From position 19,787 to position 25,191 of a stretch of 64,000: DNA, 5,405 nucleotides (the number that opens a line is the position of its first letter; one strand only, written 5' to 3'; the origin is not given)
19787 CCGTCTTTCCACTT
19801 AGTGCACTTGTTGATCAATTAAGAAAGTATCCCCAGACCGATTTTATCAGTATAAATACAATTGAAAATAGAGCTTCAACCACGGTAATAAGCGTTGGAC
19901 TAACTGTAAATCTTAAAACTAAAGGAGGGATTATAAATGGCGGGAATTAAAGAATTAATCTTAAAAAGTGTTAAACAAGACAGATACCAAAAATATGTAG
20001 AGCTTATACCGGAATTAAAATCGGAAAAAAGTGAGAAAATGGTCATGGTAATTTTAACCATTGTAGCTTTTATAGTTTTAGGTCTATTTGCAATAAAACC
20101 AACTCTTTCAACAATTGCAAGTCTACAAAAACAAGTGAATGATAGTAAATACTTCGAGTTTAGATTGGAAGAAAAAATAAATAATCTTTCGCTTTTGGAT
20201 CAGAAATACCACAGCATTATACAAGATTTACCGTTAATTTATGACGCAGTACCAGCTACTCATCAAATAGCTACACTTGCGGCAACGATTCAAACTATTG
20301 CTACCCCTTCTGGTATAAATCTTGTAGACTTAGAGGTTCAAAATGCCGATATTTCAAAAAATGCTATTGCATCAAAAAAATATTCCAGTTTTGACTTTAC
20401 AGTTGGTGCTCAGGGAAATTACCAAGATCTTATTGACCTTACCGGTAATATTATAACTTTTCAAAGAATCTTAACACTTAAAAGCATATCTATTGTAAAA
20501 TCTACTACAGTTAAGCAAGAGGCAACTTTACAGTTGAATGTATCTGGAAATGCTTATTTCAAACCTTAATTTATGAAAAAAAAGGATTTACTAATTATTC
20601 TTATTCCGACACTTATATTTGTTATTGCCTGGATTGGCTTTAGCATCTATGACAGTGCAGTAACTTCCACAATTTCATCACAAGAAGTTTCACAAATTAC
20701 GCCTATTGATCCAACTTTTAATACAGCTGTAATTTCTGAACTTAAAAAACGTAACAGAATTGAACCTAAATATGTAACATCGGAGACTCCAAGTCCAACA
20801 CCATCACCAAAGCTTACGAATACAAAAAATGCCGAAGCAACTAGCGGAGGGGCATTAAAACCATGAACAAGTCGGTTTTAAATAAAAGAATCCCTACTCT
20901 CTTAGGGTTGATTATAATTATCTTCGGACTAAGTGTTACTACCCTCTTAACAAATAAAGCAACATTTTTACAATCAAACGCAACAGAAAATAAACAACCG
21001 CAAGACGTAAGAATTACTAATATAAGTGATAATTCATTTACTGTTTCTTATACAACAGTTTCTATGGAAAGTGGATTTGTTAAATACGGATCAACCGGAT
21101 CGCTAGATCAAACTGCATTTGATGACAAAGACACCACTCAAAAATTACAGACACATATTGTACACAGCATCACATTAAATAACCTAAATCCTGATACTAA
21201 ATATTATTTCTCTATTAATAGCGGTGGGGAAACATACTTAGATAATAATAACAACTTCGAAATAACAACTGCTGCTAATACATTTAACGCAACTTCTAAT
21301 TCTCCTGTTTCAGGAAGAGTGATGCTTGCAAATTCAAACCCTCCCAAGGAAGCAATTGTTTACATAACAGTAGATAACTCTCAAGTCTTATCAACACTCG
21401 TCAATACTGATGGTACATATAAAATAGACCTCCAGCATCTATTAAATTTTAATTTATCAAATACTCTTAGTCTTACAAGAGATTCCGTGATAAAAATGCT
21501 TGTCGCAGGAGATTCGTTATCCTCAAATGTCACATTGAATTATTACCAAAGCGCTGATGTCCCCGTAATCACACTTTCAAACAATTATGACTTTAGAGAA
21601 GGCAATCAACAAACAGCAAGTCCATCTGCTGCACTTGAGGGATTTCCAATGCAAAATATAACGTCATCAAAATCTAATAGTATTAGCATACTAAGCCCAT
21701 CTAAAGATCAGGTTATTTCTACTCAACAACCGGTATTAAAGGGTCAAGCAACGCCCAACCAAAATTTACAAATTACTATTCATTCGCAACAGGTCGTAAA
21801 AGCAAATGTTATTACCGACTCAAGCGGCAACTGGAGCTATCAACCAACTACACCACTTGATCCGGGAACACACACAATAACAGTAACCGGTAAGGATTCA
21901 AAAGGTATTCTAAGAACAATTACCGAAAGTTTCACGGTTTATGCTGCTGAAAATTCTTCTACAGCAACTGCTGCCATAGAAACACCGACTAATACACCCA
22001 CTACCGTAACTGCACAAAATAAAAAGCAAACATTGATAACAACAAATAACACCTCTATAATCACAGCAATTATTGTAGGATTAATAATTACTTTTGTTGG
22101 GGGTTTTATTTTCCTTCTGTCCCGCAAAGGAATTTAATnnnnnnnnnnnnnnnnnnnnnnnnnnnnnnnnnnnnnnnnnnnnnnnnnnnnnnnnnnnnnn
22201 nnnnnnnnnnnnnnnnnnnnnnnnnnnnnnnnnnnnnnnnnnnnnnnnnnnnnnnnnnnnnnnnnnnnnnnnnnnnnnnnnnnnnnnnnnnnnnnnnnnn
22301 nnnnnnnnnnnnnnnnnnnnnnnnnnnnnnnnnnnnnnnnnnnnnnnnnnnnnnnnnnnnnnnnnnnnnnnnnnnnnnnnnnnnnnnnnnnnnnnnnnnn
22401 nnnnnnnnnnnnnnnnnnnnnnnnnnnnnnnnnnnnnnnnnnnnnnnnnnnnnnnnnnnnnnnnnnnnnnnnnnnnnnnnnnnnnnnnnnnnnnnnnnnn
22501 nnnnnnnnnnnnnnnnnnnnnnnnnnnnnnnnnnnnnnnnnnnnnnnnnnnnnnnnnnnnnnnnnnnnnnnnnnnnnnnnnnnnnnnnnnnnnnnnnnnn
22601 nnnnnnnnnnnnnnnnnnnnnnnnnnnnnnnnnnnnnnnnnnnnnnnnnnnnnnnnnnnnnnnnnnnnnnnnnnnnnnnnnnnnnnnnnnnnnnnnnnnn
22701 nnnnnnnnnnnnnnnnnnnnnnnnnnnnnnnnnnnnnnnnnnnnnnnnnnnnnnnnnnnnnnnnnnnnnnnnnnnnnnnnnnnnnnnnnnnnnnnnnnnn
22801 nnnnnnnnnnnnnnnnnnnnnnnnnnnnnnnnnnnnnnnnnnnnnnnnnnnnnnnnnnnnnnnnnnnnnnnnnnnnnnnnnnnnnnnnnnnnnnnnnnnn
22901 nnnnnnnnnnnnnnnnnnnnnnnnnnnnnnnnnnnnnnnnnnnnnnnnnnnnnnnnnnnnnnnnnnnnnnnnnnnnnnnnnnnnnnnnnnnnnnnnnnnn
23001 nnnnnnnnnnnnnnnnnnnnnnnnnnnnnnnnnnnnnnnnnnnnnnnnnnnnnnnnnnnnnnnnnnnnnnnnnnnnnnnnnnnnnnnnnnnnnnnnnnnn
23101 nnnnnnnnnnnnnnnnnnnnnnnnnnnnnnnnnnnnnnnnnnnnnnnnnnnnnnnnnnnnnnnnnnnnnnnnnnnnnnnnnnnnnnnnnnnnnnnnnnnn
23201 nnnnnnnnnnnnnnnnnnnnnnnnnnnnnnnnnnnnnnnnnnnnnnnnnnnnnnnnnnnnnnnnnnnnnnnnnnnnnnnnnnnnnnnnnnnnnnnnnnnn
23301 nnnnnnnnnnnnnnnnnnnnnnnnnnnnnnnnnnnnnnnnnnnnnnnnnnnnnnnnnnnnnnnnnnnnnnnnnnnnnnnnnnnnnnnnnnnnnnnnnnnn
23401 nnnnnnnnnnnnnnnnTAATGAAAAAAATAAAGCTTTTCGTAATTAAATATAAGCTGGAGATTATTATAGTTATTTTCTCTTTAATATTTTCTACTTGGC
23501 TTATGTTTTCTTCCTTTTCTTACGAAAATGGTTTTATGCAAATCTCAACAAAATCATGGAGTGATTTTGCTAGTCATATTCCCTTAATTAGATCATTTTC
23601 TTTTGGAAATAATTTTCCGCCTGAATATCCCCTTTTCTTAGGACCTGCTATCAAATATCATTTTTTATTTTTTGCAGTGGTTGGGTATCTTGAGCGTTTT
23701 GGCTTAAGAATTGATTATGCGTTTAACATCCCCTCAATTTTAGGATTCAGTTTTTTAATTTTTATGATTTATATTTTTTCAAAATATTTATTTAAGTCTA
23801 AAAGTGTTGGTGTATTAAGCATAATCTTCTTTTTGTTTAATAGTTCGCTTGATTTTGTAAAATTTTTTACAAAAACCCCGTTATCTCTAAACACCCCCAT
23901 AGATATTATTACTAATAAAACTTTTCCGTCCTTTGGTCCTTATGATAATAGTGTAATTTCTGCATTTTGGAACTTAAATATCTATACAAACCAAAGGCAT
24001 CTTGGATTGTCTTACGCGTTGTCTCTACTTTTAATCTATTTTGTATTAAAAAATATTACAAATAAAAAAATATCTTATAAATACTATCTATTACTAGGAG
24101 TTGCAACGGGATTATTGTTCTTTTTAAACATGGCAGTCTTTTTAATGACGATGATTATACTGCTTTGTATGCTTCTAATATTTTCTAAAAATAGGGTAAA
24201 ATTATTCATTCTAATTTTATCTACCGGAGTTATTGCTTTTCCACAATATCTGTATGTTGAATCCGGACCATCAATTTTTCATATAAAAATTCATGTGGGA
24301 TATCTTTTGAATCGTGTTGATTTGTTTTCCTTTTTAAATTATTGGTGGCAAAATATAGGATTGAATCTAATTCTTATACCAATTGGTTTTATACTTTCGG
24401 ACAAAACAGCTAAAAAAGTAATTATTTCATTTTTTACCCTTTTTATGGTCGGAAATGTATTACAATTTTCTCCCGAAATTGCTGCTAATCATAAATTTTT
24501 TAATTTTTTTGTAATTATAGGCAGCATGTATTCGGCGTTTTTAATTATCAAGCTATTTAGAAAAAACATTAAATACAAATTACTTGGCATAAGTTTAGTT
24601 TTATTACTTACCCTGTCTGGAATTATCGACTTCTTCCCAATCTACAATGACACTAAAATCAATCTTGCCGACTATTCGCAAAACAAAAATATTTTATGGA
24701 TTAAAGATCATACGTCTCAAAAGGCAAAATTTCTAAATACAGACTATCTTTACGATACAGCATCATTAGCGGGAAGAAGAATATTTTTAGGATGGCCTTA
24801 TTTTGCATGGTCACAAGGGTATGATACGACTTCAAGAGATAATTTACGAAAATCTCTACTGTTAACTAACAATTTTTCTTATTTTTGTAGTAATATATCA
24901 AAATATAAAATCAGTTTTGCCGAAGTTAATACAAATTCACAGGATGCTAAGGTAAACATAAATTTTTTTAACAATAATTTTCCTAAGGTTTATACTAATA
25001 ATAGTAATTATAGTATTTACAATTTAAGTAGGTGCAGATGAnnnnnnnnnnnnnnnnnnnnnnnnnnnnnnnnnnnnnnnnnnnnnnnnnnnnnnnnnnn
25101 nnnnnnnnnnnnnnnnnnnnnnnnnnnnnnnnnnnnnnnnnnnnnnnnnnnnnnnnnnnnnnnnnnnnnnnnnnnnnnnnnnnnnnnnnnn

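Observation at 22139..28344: Second glycan locus: Glf-like flavoenzyme, two very large GT-C-like membrane proteins (one with the Chlor_Arch_YYY motif) and an LCP ligase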

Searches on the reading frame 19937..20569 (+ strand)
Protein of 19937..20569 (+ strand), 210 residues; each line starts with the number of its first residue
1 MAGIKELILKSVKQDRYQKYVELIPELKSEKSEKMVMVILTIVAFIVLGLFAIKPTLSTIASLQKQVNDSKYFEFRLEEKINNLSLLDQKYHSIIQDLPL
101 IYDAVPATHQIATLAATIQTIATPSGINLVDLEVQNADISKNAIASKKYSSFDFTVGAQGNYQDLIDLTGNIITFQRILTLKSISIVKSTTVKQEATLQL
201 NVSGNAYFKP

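Call 4: search_protein_families(library=pfam, proteins=[window:19937-20569:+], max_evalue=0.01)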
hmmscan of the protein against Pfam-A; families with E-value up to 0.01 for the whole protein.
window:19937-20569:+ (210 aa): 1 family
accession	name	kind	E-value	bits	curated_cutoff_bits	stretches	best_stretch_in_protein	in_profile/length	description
PF04350.18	PilO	-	4.3e-10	40.3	22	1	78-207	19-141/145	Pilus assembly protein, PilO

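Call 5: search_protein_families(library=ncbifam, proteins=[window:19937-20569:+], max_evalue=0.01)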
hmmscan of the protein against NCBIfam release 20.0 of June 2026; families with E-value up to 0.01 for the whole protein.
window:19937-20569:+ (210 aa): 1 family
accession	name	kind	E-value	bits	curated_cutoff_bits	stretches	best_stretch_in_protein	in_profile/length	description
NF040576.1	T2SS_GspM_XpsM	equivalog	0.0078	15.9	60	0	36-168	3-132/180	type II secretion system protein GspM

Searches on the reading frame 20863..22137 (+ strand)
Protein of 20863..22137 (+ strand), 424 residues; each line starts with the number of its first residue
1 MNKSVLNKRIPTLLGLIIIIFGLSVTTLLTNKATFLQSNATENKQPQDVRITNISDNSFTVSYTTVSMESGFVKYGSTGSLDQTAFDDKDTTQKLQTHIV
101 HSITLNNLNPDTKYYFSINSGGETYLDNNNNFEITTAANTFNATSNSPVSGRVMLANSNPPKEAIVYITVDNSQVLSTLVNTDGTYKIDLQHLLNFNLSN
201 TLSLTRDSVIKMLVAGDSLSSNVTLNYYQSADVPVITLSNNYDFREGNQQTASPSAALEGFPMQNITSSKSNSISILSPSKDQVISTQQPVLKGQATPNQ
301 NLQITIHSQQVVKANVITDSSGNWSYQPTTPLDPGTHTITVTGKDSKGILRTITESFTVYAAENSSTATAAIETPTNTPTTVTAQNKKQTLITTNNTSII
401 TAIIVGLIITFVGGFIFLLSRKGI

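Call 4: search_protein_families(library=pfam, proteins=[window:20863-22137:+], max_evalue=0.01)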
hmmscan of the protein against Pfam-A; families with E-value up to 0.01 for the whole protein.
window:20863-22137:+ (424 aa): 4 families
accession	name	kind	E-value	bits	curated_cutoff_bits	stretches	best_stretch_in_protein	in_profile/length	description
PF19077.6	Big_13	-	4.2e-10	40.5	27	1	280-358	19-99/102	Bacterial Ig-like domain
PF16656.11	Pur_ac_phosph_N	-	4.1e-09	37.3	30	1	46-123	1-83/93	Purple acid Phosphatase, N-terminal domain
PF00041.27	fn3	-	1.7e-06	28.6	25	1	45-119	2-67/84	Fibronectin type III domain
PF17936.7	Big_6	-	4e-05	24.2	27.6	0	281-348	6-71/83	Bacterial Ig domain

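Call 5: search_protein_families(library=ncbifam, proteins=[window:20863-22137:+], max_evalue=0.01)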
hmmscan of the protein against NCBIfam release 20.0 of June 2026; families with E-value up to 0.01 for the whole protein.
window:20863-22137:+ (424 aa): 1 family
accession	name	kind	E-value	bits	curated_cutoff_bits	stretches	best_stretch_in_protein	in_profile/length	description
NF040520.1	Ig_like_BLP2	equivalog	2.8e-06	25.8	750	1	288-386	538-636/730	Ig-like repeat protein Blp2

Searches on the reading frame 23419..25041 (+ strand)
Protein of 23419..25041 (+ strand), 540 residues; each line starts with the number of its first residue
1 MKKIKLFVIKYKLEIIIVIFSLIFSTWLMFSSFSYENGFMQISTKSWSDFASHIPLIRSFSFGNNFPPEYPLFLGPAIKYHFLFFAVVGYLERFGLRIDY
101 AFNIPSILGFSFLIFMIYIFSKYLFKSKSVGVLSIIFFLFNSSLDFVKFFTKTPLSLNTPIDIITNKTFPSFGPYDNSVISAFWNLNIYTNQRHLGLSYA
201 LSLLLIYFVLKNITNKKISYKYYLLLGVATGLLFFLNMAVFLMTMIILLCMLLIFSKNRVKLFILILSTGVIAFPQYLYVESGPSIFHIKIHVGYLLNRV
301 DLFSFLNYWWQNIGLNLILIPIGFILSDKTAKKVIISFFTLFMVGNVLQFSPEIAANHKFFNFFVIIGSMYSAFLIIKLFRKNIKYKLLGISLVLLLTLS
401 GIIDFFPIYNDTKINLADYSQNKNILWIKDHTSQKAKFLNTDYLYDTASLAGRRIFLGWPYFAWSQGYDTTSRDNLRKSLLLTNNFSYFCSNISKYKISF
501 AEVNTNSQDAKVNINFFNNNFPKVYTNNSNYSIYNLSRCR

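Call 4: search_protein_families(library=pfam, proteins=[window:23419-25041:+], max_evalue=0.01)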
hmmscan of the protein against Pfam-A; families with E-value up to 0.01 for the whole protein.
window:23419-25041:+ (540 aa): 0 families

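Call 5: search_protein_families(library=ncbifam, proteins=[window:23419-25041:+], max_evalue=0.01)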
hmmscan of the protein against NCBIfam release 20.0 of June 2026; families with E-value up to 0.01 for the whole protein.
window:23419-25041:+ (540 aa): 0 families

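Call 44: search_protein_representatives(protein=window:23419-25038:+)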
Query: 540 residues. Proteins with E-value up to 0.001 (for the whole library): 2045; up to 1e-10: 1356; up to 1e-30: 484. The best 150 are listed.
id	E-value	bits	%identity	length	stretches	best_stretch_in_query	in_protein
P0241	7.4e-136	470.4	45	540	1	8-535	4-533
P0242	2.9e-134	465.1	44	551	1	6-529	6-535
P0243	1.3e-132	459.7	43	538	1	10-532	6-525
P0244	2.0e-131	455.7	48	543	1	13-535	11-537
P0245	3.5e-123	428.5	46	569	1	3-536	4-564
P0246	2.5e-122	425.7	44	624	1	6-538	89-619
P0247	1.0e-117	410.5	48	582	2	224-511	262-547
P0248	2.7e-116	405.8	43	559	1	19-539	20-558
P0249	2.2e-115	402.8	60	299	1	243-540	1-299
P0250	1.7e-113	396.6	41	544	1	12-527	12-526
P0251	2.4e-113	396.1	44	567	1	9-535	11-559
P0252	6.2e-111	388.1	48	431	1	6-425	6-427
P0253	1.2e-110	387.1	42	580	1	10-535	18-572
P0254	8.4e-110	384.4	50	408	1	136-536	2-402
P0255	2.7e-109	382.7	40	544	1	12-537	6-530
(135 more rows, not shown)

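Call 47: search_protein_families(library=pfam, alignment_id=A5, max_evalue=0.001)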
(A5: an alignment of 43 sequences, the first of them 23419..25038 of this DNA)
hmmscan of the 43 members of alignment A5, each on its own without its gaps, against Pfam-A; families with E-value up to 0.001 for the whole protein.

A. member 1, window:23419-25038:+ (540 aa): 0 families

B. families by the number of members that match (of 43 scanned): 3 families
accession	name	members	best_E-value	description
PF10060.15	DUF2298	1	2.3e-09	Uncharacterized membrane protein (DUF2298)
PF20604.3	DUF6798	1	0.00021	Domain of unknown function (DUF6798)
PF10034.15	Dpy19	1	0.00037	Q-cell neuroblast polarisation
